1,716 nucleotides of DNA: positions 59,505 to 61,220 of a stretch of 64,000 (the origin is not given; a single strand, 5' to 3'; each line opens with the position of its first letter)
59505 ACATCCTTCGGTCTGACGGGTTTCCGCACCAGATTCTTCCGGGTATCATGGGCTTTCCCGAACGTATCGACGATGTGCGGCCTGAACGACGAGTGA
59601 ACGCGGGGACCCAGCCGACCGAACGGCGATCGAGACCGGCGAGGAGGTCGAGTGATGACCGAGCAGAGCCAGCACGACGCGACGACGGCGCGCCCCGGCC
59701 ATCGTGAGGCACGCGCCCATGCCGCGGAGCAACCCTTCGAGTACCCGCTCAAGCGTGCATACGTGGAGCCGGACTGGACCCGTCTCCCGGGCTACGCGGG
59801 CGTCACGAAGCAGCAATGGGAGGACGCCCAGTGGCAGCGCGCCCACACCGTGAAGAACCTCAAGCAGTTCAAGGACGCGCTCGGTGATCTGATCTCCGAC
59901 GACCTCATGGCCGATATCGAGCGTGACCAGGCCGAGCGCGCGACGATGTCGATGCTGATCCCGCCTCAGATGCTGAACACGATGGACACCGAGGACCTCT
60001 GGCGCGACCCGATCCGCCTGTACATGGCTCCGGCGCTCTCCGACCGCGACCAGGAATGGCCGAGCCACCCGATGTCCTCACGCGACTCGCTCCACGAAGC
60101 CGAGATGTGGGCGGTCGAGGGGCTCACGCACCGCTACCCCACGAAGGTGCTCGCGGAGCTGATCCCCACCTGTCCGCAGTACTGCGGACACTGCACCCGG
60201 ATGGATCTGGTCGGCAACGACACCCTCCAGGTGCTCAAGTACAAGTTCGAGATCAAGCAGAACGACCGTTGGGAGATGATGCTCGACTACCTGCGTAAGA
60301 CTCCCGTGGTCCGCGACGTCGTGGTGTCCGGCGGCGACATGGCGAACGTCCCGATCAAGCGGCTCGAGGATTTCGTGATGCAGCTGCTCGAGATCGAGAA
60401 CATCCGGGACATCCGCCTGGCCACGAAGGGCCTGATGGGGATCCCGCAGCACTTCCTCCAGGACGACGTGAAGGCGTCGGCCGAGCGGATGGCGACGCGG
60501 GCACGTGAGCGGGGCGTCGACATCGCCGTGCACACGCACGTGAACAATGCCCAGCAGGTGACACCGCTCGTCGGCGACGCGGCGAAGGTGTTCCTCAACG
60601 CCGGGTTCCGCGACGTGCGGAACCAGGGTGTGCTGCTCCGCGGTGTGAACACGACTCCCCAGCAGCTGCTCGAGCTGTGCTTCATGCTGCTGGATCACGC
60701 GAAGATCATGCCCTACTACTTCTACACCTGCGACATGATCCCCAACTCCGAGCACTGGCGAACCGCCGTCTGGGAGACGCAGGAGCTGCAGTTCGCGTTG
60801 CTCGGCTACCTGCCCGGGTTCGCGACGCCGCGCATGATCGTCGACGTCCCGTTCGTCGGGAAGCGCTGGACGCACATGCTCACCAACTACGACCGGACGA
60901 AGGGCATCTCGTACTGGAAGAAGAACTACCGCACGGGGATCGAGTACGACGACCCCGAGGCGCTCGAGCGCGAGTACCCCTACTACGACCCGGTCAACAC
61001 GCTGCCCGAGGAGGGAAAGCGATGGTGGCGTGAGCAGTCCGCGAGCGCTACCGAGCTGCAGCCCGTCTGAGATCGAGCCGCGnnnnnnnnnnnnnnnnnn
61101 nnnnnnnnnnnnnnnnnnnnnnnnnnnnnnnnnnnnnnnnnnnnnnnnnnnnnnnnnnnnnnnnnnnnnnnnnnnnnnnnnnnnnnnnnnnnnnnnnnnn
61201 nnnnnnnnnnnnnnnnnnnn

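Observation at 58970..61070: Lysine 2,3-aminomutase preceded by a low-GC 225-nt leader and an RGG-tail protein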

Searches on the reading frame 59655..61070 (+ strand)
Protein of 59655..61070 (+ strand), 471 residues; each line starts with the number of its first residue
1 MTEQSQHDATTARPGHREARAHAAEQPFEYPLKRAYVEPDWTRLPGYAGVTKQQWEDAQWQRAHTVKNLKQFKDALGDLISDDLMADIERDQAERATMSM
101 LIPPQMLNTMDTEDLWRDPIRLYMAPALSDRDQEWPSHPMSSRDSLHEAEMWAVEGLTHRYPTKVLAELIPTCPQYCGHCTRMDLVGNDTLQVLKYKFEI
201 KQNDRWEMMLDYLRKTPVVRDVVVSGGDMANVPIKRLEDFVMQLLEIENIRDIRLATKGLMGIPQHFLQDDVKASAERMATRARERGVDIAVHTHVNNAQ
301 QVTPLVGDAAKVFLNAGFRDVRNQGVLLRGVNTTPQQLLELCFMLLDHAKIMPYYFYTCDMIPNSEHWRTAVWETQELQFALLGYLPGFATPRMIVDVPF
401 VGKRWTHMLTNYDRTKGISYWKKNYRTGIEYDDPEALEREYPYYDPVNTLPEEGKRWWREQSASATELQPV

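Call 5: search_protein_families(library=pfam, proteins=[window:59655-61070:+], max_evalue=0.01)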
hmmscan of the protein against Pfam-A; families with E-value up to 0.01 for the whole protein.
window:59655-61070:+ (471 aa): 0 families

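Call 6: search_protein_families(library=ncbifam, proteins=[window:59655-61070:+], max_evalue=0.01)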
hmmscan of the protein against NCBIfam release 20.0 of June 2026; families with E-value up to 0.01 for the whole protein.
window:59655-61070:+ (471 aa): 6 families
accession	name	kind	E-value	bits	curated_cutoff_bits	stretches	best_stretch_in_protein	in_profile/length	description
TIGR03820.1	lys_2_3_AblA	equivalog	1.9e-54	185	525.4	1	51-412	3-337/417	lysine 2,3-aminomutase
TIGR00238.1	TIGR00238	subfamily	3.5e-48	164.3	199.2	1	47-398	6-329/331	KamA family radical SAM protein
TIGR03822.1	AblA_like_2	hypoth_equivalog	7.3e-42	143.5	396.25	1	83-400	11-308/321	lysine-2,3-aminomutase-like protein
TIGR04468.1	arg_2_3_am_muta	equivalog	8.1e-38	130.3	600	1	54-405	1-326/351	arginine 2,3-aminomutase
TIGR04368.1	Glu_2_3_NH3_mut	equivalog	2.7e-37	128.3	650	1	47-408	47-377/404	glutamate 2,3-aminomutase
TIGR03821.1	EFP_modif_epmB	equivalog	5e-33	114.4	369.3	1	87-399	25-313/321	EF-P beta-lysylation protein EpmB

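Call 11: find_related_loci(query=window:59655-61070:+, collection=genome_contigs, flank=6000)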
Query window:59655-61070:+ (471 aa) in genome_contigs; peptide patterns used: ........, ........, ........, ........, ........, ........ (x = any residue, [..] = any of these).
600 stretches matched a pattern (row limit reached: there are more); 589 encode a relative of the query (tblastn E <= 1e-3); the best 80 are kept; 80 distinct loci.
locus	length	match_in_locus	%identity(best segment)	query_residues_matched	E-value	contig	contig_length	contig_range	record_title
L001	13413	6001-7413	87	1-471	0e+0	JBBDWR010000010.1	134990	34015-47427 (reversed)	MAG: Actinomycetota bacterium isolate LejiaD_68_78 Lejia_D_249_length_134990_cov_51, whole genome shotgun sequence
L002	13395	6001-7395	81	11-470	0e+0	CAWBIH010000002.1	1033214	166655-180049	MAG: uncultured Actinomycetota bacterium isolate MFD09212.bin.1.18 genome assembly, contig: contig_15053, whole genome s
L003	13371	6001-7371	81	11-467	0e+0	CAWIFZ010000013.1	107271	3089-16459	MAG: uncultured Actinomycetes bacterium isolate MFD00392.bin.2.48 genome assembly, contig: contig_50831, whole genome sh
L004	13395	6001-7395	80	1-465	0e+0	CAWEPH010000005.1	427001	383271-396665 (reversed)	MAG: uncultured Actinomycetes bacterium isolate MFD02242.bin.2.262 genome assembly, contig: contig_2797, whole genome sh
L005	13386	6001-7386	80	4-465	0e+0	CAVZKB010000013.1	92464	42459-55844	MAG: uncultured Actinomycetes bacterium isolate MFD05442.bin.1.261 genome assembly, contig: contig_53352, whole genome s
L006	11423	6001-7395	79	11-470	0e+0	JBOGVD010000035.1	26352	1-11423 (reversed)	MAG: Actinomycetota bacterium isolate M3-S_metawrap_bin.228 k127_34520, whole genome shotgun sequence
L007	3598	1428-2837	77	1-471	0e+0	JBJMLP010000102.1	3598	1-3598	MAG: Actinomycetota bacterium isolate H3_18_all_fractions_metab_maxbC_50_69_9 k255_2442344, whole genome shotgun sequenc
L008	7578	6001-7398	78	1-465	0e+0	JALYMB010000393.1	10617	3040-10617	MAG: Actinomycetota bacterium isolate AFD bin54 SD1486_k127_192058, whole genome shotgun sequence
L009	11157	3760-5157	79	10-470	0e+0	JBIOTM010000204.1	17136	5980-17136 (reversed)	MAG: Actinomycetota bacterium isolate MAG160 k127_3669142, whole genome shotgun sequence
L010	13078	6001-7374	79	10-466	0e+0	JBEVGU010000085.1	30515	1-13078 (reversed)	MAG: Actinomycetota bacterium isolate T2R5BO.18.metabat2 T2R5BO.18.metabat2_k133_5553157, whole genome shotgun sequence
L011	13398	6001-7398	79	1-465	0e+0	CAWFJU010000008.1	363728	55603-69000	MAG: uncultured Actinomycetes bacterium isolate MFD04651.bin.2.123 genome assembly, contig: contig_19783, whole genome s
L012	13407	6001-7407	77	1-471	0e+0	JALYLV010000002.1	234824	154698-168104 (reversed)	MAG: Actinomycetota bacterium isolate AFD bin48 SD1485_NODE_2_length_234824_cov_2.570144, whole genome shotgun sequence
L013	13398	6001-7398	78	6-471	0e+0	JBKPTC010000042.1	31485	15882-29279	MAG: bacterium isolate GS_EKS_MAG_00006 GS_EKS_000002218353, whole genome shotgun sequence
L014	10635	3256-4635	78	12-471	0e+0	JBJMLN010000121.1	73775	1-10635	MAG: Actinomycetota bacterium isolate H1_18_all_fractions_maxb_99_69_12 k255_6220096, whole genome shotgun sequence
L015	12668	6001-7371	80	10-465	0e+0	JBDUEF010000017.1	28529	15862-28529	MAG: Actinomycetota bacterium isolate cluster4_bin.89 NODE_2340_length_28529_cov_16.805472, whole genome shotgun sequenc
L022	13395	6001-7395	78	1-465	0e+0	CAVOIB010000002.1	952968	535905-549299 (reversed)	MAG: uncultured Actinomycetes bacterium isolate MFD10007.bin.1.248 genome assembly, contig: contig_36635, whole genome s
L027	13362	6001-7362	78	9-461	0e+0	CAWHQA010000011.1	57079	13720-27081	MAG: uncultured Actinomycetes bacterium isolate MFD08497.bin.2.117 genome assembly, contig: contig_157580, whole genome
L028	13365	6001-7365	79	10-464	0e+0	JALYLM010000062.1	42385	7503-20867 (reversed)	MAG: Actinomycetota bacterium isolate AFD bin39 SD1484-86_k127_120261, whole genome shotgun sequence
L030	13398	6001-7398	79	1-465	0e+0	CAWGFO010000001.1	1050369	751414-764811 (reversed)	MAG: uncultured Actinomycetes bacterium isolate MFD05674.bin.1.236 genome assembly, contig: contig_20659, whole genome s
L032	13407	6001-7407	76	5-471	0e+0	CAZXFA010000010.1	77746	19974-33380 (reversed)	MAG TPA_asm: uncultured Actinomycetes bacterium isolate SRP321284_co1_126 genome assembly, contig: NODE_359_length_77746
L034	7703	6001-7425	75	4-471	0e+0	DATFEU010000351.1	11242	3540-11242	MAG TPA_asm: Actinomycetota bacterium isolate SMAG_U8616 k141_352597, whole genome shotgun sequence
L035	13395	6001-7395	75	9-471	0e+0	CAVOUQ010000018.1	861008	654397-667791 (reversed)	MAG: uncultured Actinomycetes bacterium isolate MFD10007.bin.2.82 genome assembly, contig: contig_27205, whole genome sh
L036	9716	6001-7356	78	9-460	0e+0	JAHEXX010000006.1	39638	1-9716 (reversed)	MAG: bacterium isolate nzgw114 NODE_178_length_39639_cov_3.643302, whole genome shotgun sequence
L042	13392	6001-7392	79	1-464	0e+0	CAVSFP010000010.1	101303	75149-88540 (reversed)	MAG: uncultured Actinomycetes bacterium isolate MFD02134.bin.2.91 genome assembly, contig: contig_28077, whole genome sh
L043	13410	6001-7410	74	2-471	0e+0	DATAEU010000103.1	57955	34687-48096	MAG TPA_asm: Actinomycetota bacterium isolate SMAG_U6785 k141_5408158, whole genome shotgun sequence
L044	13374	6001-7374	78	1-460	0e+0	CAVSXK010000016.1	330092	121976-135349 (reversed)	MAG: uncultured Actinomycetes bacterium isolate MFD05567.bin.2.20 genome assembly, contig: contig_23319, whole genome sh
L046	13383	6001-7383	76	1-461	0e+0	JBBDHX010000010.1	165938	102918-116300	MAG: Actinomycetota bacterium isolate LejiaA_69_12 Lejia_A_148_length_165938_cov_8, whole genome shotgun sequence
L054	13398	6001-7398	79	1-465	0e+0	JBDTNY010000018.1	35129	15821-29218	MAG: Actinomycetota bacterium isolate cluster3_bin.161 NODE_3397_length_35129_cov_8.655329, whole genome shotgun sequenc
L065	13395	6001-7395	77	2-465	0e+0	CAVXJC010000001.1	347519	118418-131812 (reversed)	MAG: uncultured Actinomycetes bacterium isolate MFD05567.bin.1.54 genome assembly, contig: contig_102672, whole genome s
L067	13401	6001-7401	76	1-467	0e+0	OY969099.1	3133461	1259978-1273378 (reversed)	MAG: uncultured Actinomycetes bacterium isolate MFD01721.bin.1.13 genome assembly, chromosome: 1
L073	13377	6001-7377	74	9-467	0e+0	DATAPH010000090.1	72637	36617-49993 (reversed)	MAG TPA_asm: Actinomycetota bacterium isolate SMAG_U5436 k141_6105062, whole genome shotgun sequence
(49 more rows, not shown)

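Call 19: find_homologous_proteins(query=window:59655-61070:+, max_evalue=1e-20)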
Query window:59655-61070:+ (471 aa): 8000 proteins with E <= 1e-20 among 8000 candidates; the best 120 are listed.
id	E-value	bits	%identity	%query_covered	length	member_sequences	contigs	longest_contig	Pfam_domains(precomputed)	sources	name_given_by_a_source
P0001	0.0e+0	1107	100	100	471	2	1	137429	-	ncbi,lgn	ncbi:MAG: lysine 2,3-aminomutase [Actinomycetota bacterium]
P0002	6.2e-290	980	87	100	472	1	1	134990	-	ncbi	ncbi:MAG: lysine 2,3-aminomutase [Actinomycetota bacterium]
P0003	5.0e-275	931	84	97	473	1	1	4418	-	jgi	jgi:lysine 2,3-aminomutase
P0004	4.4e-270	914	82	98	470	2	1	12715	-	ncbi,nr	ncbi:MAG TPA: lysine 2,3-aminomutase [Actinomycetota bacterium]|nr:lysine 2,3-aminomutase [Actinomyc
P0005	9.1e-268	907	82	97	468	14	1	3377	-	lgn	-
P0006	2.4e-267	905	82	97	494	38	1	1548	-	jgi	jgi:lysine 2,3-aminomutase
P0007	3.2e-266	902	80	97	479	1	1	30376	-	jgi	jgi:lysine 2,3-aminomutase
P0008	3.3e-266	902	80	97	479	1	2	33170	-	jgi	jgi:lysine 2,3-aminomutase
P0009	3.8e-266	901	81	99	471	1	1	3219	-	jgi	jgi:lysine 2,3-aminomutase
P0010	3.8e-266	901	81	97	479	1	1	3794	-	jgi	jgi:lysine 2,3-aminomutase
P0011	6.0e-265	897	82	96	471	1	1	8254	-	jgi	jgi:lysine 2,3-aminomutase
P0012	1.7e-264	896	81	97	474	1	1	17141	-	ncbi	ncbi:MAG: KamA family radical SAM protein [Actinomycetota bacterium]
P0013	3.7e-264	895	80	98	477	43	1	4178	-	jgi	jgi:lysine 2,3-aminomutase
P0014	5.3e-264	894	78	100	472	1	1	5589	-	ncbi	-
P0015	5.7e-264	894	80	99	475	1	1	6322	-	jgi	jgi:lysine 2,3-aminomutase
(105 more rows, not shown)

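Call 20: search_solved_structures(query=window:59655-61070:+, max_evalue=0.001, show_alignments=2)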
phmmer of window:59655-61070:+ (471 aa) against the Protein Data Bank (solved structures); distinct sequences matched with E-value up to 0.001: 1.
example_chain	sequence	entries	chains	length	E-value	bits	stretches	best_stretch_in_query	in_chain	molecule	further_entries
2a5h_A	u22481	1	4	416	2.9e-39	138.4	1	48-412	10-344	L-lysine 2,3-aminomutase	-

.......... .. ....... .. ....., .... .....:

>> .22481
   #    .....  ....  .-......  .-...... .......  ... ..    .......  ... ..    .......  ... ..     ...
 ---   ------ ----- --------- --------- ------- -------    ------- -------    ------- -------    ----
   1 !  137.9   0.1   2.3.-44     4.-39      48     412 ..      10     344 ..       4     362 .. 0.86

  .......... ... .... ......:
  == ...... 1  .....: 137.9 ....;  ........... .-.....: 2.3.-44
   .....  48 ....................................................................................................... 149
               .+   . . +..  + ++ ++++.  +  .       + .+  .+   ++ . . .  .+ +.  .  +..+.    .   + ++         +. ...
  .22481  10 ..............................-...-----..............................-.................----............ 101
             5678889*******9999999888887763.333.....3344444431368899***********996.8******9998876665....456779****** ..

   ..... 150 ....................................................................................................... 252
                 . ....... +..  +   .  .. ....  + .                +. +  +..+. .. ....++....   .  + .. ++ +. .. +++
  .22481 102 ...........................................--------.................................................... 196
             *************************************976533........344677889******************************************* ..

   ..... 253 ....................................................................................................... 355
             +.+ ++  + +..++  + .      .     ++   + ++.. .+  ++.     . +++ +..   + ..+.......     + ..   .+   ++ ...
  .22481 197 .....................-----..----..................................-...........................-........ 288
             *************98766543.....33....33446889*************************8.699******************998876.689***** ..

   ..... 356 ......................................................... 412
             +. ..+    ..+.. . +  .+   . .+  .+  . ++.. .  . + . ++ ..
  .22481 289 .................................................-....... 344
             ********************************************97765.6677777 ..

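Call 46: search_protein_families(library=pfam, proteins=[L054:7450-8850:-, L002:1324-3162:+, L046:3230-5497:-, L042:11407-12825:-, L067:11187-12416:-, L034:3-1142:-, L027:12442-13362:+, L035:12373-13146:-, L073:7438-8046:-, L065:291-1271:-], max_evalue=0.00001)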
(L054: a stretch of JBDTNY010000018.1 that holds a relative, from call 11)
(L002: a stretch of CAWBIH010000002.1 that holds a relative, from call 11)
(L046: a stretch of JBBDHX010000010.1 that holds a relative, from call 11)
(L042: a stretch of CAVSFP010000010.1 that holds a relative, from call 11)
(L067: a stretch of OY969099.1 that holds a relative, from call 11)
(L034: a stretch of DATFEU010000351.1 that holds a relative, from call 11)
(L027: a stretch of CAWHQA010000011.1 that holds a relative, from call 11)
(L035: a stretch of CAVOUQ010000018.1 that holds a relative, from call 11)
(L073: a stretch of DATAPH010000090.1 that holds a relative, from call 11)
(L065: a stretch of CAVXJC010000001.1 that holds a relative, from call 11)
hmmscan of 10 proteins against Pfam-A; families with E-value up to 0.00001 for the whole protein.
L054:7450-8850:- (466 aa): 1 family
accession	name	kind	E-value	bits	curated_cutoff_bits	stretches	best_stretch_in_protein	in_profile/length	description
PF04185.19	Phosphoesterase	-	5.8e-61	207.1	23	1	52-429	1-356/356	Phosphoesterase family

L002:1324-3162:+ (612 aa): 4 families
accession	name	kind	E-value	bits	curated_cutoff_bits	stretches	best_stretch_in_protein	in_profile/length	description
PF00456.26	Transketolase_N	-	9.3e-40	137.1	22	1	20-258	14-263/334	Transketolase, thiamine diphosphate binding domain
PF02779.29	Transket_pyr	-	2.1e-38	132.1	27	1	305-467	2-172/174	Transketolase, pyrimidine binding domain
PF02780.25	Transketolase_C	-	1.8e-29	102.6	25.9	1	482-601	3-124/124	Transketolase, C-terminal domain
PF00676.26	E1_dh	-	1.6e-09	37.6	22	1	117-227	100-209/300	Dehydrogenase E1 component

L046:3230-5497:- (755 aa): 3 families
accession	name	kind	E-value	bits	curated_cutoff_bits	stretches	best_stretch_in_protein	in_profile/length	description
PF00563.25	EAL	-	6.6e-74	248.7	31.3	1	499-731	3-235/236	EAL domain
PF00990.26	GGDEF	-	6.9e-42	143.4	23.8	1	315-476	2-158/161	Diguanylate cyclase, GGDEF domain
PF08447.18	PAS_3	-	4.9e-17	62.4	25.6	1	210-297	2-89/89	PAS fold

L042:11407-12825:- (472 aa): 2 families
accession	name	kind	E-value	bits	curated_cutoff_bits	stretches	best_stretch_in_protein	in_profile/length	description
PF00884.28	Sulfatase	-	5.3e-44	151.2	25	1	38-367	2-301/301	Sulfatase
PF16347.10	SGSH_C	-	6.2e-17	62.6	29.3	1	317-465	1-152/154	N-sulphoglucosamine sulphohydrolase, C-terminal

L067:11187-12416:- (409 aa): 3 families
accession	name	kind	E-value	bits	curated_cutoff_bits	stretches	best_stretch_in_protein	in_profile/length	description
PF00994.29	MoCF_biosynth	-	3.7e-32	111.5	26.6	1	10-151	1-144/144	Probable molybdopterin binding domain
PF13478.12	XdhC_C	-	2.7e-25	89.7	29.7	1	263-394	2-124/125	XdhC Rossmann domain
PF02625.21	XdhC_CoxI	-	2.8e-07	30.8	24.3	1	193-241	18-66/68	XdhC and CoxI family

L034:3-1142:- (380 aa): 3 families
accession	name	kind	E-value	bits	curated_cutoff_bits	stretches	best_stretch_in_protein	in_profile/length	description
PF00270.35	DEAD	-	5.1e-50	169.9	26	1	28-186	2-161/167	DEAD/DEAH box helicase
PF00271.37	Helicase_C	-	5.3e-32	110.8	23.5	1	227-334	2-110/110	Helicase conserved C-terminal domain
PF04851.21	ResIII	-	9.8e-11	42.3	22.5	1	47-185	30-162/164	Type III restriction enzyme, res subunit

L027:12442-13362:+ (307 aa): 2 families
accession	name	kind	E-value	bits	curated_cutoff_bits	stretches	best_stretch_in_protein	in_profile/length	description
PF04055.27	Radical_SAM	-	2e-30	106.6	29.5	1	73-233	1-164/166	Radical SAM superfamily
PF06463.18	Mob_synth_C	-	3.6e-10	40.3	37.4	1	241-307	2-68/128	Molybdenum Cofactor Synthesis C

L035:12373-13146:- (257 aa): 7 families
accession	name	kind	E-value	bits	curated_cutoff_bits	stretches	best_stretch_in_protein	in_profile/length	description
PF08241.18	Methyltransf_11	-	1e-23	84.2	21.2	1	64-159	1-95/95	Methyltransferase domain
PF13649.12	Methyltransf_25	-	1.4e-20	74.2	27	1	63-155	1-97/97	Methyltransferase domain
PF13847.12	Methyltransf_31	-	2.8e-13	50.2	27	1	59-163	3-113/145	Methyltransferase domain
PF13489.12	Methyltransf_23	-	6.3e-12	46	27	1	57-217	20-162/164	Methyltransferase domain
PF08242.18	Methyltransf_12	-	6.7e-11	43.2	30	1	64-157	1-98/98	Methyltransferase domain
PF01209.24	Ubie_methyltran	-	1.9e-10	41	20.1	1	53-168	41-160/233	ubiE/COQ5 methyltransferase family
PF03141.22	Methyltransf_29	-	5e-06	25.8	23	1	59-166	117-223/506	Putative S-adenosyl-L-methionine-dependent methyltransferase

L073:7438-8046:- (202 aa): 0 families

L065:291-1271:- (326 aa): 1 family
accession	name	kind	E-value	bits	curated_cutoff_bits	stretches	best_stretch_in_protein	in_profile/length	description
PF00485.24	PRK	-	1.7e-37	129.6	22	1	24-198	1-188/196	Phosphoribulokinase / Uridine kinase family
